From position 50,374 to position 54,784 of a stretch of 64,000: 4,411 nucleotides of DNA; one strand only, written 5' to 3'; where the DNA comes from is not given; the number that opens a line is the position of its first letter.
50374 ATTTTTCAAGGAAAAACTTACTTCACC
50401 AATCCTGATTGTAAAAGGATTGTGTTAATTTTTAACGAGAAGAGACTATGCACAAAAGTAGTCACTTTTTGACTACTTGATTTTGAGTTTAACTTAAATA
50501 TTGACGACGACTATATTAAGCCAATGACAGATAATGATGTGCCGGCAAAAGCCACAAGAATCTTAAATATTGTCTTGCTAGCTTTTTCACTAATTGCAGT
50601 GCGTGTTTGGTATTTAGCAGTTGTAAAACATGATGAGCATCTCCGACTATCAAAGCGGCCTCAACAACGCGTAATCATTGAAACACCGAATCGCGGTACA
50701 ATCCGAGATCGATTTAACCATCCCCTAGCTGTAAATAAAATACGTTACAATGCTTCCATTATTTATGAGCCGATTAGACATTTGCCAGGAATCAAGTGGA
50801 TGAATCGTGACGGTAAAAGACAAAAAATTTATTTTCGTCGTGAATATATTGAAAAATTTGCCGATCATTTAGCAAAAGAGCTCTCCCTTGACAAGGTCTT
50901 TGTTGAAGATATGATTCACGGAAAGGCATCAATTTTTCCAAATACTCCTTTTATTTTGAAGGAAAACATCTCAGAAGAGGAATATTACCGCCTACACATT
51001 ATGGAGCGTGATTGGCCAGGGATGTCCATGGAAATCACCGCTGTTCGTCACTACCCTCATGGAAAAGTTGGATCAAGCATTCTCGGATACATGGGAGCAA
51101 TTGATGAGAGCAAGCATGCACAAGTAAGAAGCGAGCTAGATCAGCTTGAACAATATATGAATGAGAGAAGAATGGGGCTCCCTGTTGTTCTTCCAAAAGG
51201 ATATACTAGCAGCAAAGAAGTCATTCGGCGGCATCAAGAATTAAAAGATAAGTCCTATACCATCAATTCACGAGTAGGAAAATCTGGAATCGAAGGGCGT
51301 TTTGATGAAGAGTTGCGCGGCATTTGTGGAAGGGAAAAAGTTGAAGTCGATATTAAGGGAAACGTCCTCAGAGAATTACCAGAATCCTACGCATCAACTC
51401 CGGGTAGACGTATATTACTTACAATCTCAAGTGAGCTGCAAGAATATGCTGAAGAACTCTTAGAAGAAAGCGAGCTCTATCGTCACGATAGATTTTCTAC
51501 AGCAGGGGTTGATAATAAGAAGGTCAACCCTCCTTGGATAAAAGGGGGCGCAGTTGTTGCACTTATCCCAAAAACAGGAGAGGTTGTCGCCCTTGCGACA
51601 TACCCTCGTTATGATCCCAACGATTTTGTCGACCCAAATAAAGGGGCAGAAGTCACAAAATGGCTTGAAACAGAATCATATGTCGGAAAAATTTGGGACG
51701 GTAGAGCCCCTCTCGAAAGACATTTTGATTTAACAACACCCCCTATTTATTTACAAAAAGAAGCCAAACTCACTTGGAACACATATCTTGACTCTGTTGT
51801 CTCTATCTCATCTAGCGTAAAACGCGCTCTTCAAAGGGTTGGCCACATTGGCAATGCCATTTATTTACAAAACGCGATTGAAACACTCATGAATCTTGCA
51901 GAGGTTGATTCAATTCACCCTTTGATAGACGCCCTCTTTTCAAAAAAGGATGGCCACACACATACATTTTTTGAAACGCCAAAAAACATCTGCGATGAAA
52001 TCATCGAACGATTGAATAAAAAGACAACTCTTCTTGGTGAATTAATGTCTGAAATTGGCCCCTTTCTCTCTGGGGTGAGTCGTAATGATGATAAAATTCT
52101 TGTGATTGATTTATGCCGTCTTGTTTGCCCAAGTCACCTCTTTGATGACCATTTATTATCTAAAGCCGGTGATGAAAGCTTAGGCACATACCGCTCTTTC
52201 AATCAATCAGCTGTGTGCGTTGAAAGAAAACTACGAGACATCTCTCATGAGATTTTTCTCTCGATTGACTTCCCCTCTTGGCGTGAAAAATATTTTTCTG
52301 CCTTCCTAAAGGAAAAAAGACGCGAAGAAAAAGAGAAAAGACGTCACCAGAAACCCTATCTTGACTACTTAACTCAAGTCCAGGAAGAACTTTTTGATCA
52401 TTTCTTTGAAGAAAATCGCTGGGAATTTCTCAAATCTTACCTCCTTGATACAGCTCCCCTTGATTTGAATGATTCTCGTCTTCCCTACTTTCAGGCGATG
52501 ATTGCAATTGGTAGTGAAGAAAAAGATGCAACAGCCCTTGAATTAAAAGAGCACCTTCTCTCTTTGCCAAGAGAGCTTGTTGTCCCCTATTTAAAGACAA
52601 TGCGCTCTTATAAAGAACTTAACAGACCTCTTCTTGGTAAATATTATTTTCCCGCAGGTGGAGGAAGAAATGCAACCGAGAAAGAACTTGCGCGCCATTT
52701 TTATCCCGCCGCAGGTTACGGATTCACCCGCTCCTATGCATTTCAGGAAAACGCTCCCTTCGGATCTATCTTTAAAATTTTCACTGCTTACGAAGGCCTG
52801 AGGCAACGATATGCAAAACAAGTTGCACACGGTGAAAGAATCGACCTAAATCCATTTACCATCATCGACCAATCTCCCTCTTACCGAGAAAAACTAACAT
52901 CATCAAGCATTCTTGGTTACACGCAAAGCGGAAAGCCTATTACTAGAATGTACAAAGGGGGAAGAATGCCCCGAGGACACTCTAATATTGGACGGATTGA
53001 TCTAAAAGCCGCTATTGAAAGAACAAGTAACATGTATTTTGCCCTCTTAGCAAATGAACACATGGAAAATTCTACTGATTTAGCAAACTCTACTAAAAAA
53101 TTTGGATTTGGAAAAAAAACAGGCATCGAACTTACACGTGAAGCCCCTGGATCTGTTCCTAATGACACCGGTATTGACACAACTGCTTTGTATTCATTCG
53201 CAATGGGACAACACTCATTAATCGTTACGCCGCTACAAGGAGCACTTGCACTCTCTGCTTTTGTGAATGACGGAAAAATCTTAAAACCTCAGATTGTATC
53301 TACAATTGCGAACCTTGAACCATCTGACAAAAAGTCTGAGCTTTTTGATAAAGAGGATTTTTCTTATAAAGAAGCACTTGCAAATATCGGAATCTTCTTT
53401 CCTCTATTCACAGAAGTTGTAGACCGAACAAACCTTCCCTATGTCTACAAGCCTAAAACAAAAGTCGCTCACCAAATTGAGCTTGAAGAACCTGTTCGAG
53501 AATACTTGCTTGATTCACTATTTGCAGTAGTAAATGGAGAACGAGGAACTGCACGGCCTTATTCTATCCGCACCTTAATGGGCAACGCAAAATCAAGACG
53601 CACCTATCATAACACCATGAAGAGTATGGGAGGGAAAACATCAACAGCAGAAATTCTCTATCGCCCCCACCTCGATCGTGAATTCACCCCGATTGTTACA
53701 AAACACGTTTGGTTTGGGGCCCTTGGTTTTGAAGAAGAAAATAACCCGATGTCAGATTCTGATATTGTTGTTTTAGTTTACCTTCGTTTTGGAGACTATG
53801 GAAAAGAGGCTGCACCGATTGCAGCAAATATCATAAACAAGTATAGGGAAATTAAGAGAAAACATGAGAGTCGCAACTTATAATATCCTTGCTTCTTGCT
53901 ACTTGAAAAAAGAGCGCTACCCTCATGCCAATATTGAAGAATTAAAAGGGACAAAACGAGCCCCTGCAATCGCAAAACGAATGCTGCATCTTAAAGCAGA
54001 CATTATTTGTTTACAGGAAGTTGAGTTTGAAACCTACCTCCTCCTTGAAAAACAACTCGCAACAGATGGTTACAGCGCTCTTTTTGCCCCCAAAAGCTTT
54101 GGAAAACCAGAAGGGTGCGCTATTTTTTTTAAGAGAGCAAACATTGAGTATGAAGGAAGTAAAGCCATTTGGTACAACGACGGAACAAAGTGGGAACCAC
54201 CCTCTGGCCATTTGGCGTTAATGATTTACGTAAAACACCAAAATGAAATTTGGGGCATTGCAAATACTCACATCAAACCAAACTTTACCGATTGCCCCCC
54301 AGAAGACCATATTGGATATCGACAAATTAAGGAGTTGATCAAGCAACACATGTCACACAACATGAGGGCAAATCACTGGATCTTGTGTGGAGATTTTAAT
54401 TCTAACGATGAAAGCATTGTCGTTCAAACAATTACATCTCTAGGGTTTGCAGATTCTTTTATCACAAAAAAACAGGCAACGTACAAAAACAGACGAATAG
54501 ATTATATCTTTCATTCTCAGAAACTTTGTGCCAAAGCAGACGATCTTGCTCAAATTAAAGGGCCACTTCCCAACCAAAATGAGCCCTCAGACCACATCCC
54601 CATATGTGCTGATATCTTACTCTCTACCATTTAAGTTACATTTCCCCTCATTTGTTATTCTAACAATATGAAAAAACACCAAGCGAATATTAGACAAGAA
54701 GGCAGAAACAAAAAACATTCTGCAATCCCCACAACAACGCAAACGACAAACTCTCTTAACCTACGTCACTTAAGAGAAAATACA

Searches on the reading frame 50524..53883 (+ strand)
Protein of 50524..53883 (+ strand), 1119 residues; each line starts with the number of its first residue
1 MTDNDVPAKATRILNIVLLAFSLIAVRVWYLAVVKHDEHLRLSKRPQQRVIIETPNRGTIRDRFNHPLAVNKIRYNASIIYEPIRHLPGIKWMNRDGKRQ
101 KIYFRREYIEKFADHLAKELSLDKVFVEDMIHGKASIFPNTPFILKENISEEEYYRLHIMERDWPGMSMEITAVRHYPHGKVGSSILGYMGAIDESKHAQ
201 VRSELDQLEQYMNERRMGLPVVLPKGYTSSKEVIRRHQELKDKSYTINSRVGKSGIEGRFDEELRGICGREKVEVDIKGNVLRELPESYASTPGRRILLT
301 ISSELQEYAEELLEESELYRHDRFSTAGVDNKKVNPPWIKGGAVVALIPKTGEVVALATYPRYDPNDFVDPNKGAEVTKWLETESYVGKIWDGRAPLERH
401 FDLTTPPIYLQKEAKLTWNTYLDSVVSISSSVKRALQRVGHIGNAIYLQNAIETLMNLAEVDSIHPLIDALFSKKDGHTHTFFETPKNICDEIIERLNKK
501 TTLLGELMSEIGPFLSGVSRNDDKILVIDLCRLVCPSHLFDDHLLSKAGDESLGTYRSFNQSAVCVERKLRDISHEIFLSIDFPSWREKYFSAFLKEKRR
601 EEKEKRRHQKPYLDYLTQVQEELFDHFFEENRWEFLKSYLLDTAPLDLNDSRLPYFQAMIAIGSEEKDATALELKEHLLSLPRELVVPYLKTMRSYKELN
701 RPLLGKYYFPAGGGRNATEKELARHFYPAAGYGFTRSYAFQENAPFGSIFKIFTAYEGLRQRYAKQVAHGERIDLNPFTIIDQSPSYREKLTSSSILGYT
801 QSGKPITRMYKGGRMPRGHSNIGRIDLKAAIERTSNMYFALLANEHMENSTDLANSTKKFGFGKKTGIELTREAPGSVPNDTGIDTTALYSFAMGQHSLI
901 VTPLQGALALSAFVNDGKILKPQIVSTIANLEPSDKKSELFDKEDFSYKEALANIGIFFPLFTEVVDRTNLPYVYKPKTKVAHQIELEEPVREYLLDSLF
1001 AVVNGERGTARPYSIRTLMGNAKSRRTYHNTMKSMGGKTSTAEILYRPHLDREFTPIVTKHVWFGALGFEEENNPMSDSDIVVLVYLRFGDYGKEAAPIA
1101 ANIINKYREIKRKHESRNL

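Call 59: search_protein_families(library=ncbifam, proteins=[window:50524-53883:+], max_evalue=0.00001)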
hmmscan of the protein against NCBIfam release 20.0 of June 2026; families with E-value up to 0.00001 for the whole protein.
window:50524-53883:+ (1119 aa): 15 families
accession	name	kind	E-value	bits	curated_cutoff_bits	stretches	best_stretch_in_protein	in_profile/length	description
TIGR03423.1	pbp2_mrdA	equivalog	1.3e-78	265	455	3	230-381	165-289/593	penicillin-binding protein 2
TIGR02214.1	spoVD_pbp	equivalog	6.7e-32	110.6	688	3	851-932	359-439/636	stage V sporulation protein D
NF008061.0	PRK10795.1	equivalog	6.8e-32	110.8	962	2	230-316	185-270/634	peptidoglycan DD-transpeptidase MrdA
NF051842.1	PBP4_5_Efaec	equivalog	8.6e-23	80.6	700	1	823-927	461-563/668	penicillin-binding protein PBP4(5)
NF038278.1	strep_PBP2B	exception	2.6e-19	69.1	975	2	242-361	253-361/678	penicillin-binding protein PBP2B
NF038271.1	strep_PBP2X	exception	1.5e-18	66.4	1050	1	818-931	379-486/750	penicillin-binding protein PBP2X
NF011685.0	PRK15105.1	subfamily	2.4e-12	46.3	737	0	252-374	188-292/588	peptidoglycan glycosyltransferase FtsI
NF000237.1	MECA_PBP2A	equivalog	1.1e-11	43.8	750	0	823-929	451-554/668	PBP2a family beta-lactam-resistant peptidoglycan transpeptidase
NF000406.1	MECB_PBP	exception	7.1e-10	37.9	1450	0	240-370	266-373/674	PBP2a family beta-lactam-resistant peptidoglycan transpeptidase MecB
NF000409.1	MECA_pure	exception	3.7e-09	35.6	1490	0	815-930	443-555/668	PBP2a family beta-lactam-resistant peptidoglycan transpeptidase MecA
NF053573.1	PBP2_PenA_Neis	exception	4.8e-09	35.3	1105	0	251-368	187-289/572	peptidoglycan D,D-transpeptidase PBP2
NF000408.1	MECA2_pure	exception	3e-08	32.3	1525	0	822-930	450-555/668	PBP2a family beta-lactam-resistant peptidoglycan transpeptidase MecA2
NF033378.1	MECD_PBP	exception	7.2e-08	31.2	1450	0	241-407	270-404/678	PBP2a family beta-lactam-resistant peptidoglycan transpeptidase MecD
NF000410.1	MECA1_pure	exception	9.3e-07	27.3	1480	0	823-928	449-551/666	PBP2a family beta-lactam-resistant peptidoglycan transpeptidase MecA1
NF000407.1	MECC_PBP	exception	1.6e-06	26.7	1500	0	823-927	448-549/665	PBP2a family beta-lactam-resistant peptidoglycan transpeptidase MecC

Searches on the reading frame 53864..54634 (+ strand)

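Call 59: search_protein_families(library=ncbifam, proteins=[window:53864-54634:+], max_evalue=0.00001)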
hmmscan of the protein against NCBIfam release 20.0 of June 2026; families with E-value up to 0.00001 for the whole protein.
window:53864-54634:+ (256 aa): 3 families
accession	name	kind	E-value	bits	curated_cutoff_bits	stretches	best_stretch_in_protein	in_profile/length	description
TIGR00633.1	xth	equivalog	3.2e-11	43.2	99.05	1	38-185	21-157/255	exodeoxyribonuclease III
TIGR00195.1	exoDNase_III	equivalog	1.5e-09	37.9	182.55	0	38-188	20-157/254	exodeoxyribonuclease III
NF003842.0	PRK05421.1-4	equivalog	5.5e-06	26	144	0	43-251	59-255/259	endonuclease/exonuclease/phosphatase family protein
